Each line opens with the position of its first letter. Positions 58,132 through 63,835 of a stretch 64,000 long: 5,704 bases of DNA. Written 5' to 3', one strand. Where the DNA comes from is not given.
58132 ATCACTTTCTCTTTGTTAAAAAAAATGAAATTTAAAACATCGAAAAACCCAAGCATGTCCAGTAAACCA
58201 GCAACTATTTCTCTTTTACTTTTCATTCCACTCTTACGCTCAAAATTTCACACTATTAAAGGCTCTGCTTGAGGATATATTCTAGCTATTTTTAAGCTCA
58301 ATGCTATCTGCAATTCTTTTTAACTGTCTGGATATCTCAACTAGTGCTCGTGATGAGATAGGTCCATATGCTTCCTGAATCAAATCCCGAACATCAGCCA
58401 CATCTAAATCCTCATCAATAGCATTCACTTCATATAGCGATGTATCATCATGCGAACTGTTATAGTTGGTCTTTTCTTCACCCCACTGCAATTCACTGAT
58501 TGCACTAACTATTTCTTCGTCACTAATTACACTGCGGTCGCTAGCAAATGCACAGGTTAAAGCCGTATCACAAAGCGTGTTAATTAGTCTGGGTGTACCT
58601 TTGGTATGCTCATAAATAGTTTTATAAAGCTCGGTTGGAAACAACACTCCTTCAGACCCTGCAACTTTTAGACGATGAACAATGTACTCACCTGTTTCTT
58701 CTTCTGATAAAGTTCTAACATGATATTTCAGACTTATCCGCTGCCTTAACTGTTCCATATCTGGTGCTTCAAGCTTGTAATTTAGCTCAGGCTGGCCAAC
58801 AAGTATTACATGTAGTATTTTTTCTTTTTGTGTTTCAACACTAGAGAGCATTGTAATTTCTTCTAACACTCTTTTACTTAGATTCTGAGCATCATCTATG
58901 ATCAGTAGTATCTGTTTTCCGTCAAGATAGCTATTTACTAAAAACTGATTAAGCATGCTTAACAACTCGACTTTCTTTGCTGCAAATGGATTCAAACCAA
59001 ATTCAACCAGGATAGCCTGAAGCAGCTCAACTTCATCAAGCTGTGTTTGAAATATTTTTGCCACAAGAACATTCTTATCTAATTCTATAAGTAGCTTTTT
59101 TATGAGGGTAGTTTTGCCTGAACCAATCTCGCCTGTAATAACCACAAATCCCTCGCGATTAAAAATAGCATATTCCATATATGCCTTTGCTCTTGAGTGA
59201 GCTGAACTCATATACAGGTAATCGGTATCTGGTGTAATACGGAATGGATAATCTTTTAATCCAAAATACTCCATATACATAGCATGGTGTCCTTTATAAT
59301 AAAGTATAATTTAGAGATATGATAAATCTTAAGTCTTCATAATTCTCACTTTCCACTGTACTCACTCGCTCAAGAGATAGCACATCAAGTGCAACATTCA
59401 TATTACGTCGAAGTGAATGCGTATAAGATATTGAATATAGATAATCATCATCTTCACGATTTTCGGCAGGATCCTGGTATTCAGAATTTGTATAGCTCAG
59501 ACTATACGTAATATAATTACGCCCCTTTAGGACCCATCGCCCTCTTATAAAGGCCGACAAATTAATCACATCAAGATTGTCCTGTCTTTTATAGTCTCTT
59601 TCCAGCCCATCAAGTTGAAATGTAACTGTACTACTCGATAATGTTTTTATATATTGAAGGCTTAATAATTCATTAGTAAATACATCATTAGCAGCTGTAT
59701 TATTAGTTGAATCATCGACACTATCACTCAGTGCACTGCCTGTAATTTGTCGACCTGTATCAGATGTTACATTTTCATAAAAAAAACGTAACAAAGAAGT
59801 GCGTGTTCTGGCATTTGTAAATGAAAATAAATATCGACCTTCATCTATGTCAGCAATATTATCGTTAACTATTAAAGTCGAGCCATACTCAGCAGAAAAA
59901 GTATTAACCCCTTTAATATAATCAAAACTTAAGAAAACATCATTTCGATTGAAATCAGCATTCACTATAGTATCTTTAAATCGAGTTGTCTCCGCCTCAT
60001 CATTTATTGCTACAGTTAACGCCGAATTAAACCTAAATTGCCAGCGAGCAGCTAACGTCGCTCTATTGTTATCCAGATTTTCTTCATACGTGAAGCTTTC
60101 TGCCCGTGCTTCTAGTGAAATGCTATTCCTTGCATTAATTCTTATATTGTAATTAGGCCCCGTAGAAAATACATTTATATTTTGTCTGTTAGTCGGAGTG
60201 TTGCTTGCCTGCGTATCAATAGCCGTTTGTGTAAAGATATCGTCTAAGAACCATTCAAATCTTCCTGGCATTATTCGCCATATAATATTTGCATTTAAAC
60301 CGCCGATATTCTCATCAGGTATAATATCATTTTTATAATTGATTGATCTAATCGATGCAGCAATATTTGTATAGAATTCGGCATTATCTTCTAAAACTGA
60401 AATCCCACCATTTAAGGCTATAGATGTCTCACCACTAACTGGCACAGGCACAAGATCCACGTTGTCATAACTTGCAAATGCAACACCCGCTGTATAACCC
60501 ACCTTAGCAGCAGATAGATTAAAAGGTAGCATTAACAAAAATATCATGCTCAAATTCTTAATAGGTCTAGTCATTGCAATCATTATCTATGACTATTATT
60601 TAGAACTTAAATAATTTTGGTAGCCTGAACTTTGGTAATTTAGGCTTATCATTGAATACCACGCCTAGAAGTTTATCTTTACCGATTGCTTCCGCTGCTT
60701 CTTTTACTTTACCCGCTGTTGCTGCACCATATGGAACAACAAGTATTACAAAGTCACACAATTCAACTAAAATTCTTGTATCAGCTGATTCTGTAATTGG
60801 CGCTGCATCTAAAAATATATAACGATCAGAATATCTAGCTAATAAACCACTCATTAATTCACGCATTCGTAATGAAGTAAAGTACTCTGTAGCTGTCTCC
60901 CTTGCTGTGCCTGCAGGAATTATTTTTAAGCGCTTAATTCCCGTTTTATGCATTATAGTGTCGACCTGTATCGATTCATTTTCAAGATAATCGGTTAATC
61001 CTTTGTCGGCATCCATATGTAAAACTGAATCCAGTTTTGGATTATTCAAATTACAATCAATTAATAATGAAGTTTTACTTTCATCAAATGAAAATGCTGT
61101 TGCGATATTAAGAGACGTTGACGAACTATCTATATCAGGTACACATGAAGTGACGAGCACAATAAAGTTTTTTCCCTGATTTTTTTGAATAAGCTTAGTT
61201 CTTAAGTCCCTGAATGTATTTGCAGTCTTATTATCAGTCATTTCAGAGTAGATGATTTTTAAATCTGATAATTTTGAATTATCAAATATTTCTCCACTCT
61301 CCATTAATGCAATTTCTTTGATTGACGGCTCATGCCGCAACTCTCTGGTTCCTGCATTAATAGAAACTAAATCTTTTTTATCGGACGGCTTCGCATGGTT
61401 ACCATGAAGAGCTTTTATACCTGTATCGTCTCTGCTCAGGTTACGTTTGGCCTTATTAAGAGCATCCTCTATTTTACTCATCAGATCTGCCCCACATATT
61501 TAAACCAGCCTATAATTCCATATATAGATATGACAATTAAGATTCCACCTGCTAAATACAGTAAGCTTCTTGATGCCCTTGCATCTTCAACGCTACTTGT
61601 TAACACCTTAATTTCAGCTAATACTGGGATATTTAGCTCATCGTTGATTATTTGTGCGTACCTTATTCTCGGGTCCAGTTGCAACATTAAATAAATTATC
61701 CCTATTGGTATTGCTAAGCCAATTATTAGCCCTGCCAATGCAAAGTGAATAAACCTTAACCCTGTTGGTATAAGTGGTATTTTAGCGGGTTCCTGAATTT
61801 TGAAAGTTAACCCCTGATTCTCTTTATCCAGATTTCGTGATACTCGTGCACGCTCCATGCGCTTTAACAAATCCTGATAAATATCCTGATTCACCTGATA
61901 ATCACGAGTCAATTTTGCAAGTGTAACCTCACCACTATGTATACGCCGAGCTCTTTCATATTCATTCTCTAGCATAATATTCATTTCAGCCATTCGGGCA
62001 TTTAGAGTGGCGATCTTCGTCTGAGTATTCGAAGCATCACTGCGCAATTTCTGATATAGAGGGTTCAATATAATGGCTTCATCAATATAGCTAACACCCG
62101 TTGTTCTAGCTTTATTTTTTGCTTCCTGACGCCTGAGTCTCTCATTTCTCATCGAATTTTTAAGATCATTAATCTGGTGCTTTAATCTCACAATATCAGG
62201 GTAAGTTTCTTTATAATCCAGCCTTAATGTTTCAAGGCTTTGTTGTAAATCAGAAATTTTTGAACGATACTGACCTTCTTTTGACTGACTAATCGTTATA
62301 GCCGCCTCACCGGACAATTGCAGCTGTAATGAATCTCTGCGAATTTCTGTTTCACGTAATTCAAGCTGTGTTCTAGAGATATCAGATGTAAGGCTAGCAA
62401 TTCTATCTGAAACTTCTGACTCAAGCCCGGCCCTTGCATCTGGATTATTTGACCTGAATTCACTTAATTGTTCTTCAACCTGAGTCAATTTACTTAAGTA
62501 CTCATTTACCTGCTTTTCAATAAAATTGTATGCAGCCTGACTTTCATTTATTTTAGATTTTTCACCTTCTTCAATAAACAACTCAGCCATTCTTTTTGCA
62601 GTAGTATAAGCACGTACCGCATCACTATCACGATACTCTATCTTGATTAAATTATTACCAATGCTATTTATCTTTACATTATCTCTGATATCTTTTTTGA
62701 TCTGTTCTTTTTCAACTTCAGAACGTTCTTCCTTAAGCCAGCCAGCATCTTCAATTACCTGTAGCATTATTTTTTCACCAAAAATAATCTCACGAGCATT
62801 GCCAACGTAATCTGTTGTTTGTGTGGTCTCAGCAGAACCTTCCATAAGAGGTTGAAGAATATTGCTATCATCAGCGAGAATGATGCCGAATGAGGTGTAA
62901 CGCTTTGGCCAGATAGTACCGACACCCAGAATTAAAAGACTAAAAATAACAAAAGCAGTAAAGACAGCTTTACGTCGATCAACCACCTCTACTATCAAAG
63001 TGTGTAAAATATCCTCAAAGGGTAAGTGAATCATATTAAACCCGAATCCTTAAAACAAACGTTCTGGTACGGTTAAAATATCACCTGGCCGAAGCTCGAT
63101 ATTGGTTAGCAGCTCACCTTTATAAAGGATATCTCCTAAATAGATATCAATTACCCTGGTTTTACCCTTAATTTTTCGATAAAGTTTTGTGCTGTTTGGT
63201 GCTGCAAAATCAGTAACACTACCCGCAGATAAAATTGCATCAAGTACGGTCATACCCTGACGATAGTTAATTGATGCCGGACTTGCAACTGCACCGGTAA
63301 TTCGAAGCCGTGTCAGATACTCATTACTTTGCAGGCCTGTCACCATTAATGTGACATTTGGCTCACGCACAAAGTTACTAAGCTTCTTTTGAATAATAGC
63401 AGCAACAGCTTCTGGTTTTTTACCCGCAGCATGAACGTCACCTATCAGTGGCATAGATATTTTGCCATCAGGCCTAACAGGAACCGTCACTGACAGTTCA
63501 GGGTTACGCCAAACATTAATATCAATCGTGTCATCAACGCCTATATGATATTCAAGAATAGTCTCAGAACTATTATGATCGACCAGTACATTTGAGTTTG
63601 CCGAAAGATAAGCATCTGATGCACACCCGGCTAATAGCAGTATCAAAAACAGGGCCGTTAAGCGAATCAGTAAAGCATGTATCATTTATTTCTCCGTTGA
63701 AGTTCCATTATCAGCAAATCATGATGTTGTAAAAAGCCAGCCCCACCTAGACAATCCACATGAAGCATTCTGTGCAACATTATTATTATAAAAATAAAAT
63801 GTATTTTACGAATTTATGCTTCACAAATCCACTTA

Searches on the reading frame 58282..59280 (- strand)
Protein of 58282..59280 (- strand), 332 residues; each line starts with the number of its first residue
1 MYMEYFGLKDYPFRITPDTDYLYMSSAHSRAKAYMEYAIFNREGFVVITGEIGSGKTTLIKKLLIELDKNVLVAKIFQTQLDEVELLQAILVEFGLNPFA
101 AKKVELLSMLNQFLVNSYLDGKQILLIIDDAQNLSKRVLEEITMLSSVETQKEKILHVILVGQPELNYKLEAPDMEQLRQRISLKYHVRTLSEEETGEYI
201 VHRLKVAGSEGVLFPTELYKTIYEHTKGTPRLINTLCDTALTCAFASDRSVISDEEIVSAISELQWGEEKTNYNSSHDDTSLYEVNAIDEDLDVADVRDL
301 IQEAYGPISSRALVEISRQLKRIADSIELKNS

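Call 7: search_protein_families(library=ncbifam, proteins=[window:58282-59280:-], max_evalue=0.001)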
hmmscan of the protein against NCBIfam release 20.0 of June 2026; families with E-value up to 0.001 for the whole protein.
window:58282-59280:- (332 aa): 4 families
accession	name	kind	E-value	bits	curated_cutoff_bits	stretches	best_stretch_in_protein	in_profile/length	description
TIGR03015.1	pepcterm_ATPase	hypoth_equivalog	3.6e-90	302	324.5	1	1-265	1-267/269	XrtA/PEP-CTERM system-associated ATPase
NF047389.1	ATPase_Sll1717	subfamily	2.8e-06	26.7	75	0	205-264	297-349/454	P-loop ATPase, Sll1717 family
NF041000.1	ATPase_ComGA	equivalog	8.7e-05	21.6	300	1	26-69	111-154/267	competence type IV pilus ATPase ComGA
TIGR02788.1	VirB11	equivalog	0.00029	20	249.95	1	26-70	128-171/308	P-type DNA transfer ATPase VirB11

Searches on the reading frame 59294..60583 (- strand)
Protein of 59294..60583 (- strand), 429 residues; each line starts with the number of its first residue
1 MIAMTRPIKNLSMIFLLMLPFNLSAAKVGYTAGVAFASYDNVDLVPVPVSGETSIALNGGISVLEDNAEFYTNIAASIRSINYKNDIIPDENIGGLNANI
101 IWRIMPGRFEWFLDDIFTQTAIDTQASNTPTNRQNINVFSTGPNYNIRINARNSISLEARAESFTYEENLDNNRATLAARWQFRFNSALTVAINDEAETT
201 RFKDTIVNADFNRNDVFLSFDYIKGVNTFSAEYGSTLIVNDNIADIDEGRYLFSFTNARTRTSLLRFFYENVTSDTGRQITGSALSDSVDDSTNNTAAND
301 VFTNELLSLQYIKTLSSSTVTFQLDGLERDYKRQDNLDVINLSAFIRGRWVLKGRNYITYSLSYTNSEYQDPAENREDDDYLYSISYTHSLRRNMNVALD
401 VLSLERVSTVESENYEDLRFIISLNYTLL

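Call 7: search_protein_families(library=ncbifam, proteins=[window:59294-60583:-], max_evalue=0.001)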
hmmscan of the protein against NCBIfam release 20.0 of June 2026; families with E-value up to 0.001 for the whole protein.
window:59294-60583:- (429 aa): 1 family
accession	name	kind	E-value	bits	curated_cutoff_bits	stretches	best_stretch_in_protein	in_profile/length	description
TIGR03016.1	pepcterm_hypo_1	hypoth_equivalog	2.1e-09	36.9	90.85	1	290-427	334-476/477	TIGR03016 family PEP-CTERM system-associated outer membrane protein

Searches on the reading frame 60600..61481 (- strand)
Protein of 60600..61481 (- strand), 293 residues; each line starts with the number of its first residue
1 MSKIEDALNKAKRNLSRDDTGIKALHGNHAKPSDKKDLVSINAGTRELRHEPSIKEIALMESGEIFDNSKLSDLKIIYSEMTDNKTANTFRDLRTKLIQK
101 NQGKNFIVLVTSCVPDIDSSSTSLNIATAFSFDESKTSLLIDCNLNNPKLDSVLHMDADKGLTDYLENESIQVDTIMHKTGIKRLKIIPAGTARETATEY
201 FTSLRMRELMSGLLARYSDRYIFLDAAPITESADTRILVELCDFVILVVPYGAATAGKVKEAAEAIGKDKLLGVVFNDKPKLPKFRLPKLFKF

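Call 7: search_protein_families(library=ncbifam, proteins=[window:60600-61481:-], max_evalue=0.001)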
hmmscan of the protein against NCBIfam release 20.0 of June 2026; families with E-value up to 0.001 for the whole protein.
window:60600-61481:- (293 aa): 7 families
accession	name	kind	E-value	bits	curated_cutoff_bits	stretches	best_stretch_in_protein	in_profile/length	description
TIGR03018.1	pepcterm_TyrKin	hypoth_equivalog_domain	1.1e-54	185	230.65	1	76-277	1-207/207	XrtA-associated tyrosine autokinase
TIGR01007.1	eps_fam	subfamily_domain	1.8e-24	86.5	108.05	1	89-278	2-189/204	polysaccharide biosynthesis tyrosine autokinase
TIGR01005.1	eps_transp_fam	subfamily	2.5e-15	55.8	411.7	1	86-277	523-716/754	exopolysaccharide transport protein family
TIGR03029.1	EpsG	equivalog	3.2e-15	56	313.8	1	83-259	80-253/274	chain length determinant protein tyrosine kinase EpsG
NF008568.0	PRK11519.1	equivalog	1.6e-13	49.8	1068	1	81-261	502-678/720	tyrosine-protein kinase Wzc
NF007350.0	PRK09841.1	equivalog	3.3e-10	38.7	1248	1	85-264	510-686/726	tyrosine-protein kinase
NF047398.1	AAA_KGGVGR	domain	0.00053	20.4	90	0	127-204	22-114/190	KGGVGR-motif variant AAA ATPase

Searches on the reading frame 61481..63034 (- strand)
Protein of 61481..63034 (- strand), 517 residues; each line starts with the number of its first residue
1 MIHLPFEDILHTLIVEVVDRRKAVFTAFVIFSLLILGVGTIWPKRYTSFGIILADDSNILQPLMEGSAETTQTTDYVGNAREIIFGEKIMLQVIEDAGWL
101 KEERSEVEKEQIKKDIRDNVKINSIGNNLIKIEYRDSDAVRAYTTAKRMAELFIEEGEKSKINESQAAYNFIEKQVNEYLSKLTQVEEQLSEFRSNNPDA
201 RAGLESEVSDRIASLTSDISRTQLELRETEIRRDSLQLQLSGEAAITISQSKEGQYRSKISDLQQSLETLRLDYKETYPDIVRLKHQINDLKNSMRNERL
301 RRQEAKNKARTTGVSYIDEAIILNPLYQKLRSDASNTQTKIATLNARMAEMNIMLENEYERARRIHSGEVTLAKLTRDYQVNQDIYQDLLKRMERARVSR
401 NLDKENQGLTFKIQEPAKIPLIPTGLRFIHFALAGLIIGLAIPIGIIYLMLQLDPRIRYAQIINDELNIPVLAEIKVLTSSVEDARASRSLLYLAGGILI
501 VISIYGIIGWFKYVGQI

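Call 7: search_protein_families(library=ncbifam, proteins=[window:61481-63034:-], max_evalue=0.001)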
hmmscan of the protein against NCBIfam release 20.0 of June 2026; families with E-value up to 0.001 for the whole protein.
window:61481-63034:- (517 aa): 4 families
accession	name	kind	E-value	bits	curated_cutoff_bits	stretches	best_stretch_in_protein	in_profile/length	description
TIGR03007.1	pepcterm_ChnLen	equivalog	4.7e-99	331.9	278.85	1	14-511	7-496/498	XrtA system polysaccharide chain length determinant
TIGR03017.1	EpsF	equivalog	7.6e-15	54.6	422.75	2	328-475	300-443/444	chain length determinant protein EpsF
TIGR01006.1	polys_exp_MPA1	subfamily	5e-05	22.8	296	0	429-476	175-222/226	CspC family polysaccharide chain length determinant protein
NF047685.1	TeichurnBiosyTuaF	equivalog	0.00011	22.1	340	1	70-189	44-163/225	teichuronic acid biosynthesis protein TuaF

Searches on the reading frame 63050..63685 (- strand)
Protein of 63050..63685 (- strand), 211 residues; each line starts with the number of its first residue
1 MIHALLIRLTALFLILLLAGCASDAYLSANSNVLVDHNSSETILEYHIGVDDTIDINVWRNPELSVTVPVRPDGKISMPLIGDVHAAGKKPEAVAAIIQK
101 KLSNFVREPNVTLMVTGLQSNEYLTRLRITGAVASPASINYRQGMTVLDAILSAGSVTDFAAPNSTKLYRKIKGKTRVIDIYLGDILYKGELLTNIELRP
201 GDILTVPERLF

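Call 7: search_protein_families(library=ncbifam, proteins=[window:63050-63685:-], max_evalue=0.001)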
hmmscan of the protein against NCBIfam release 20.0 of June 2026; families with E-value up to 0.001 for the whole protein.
window:63050-63685:- (211 aa): 4 families
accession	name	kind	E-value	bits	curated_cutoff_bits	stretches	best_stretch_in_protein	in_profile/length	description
TIGR03027.2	pepcterm_export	equivalog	4e-59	199.1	180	1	45-211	2-169/169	XrtA/PEP-CTERM system exopolysaccharide export protein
NF041843.1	EpsY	equivalog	1.6e-24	86.3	320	1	8-206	17-210/211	exopolysaccharide export protein EpsY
NF011658.0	PRK15078.1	subfamily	3.3e-20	72.2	333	1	29-207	70-250/380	polysaccharide export protein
TIGR03028.1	EpsE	equivalog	6e-18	65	262.65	1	45-206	1-159/239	polysaccharide export protein EpsE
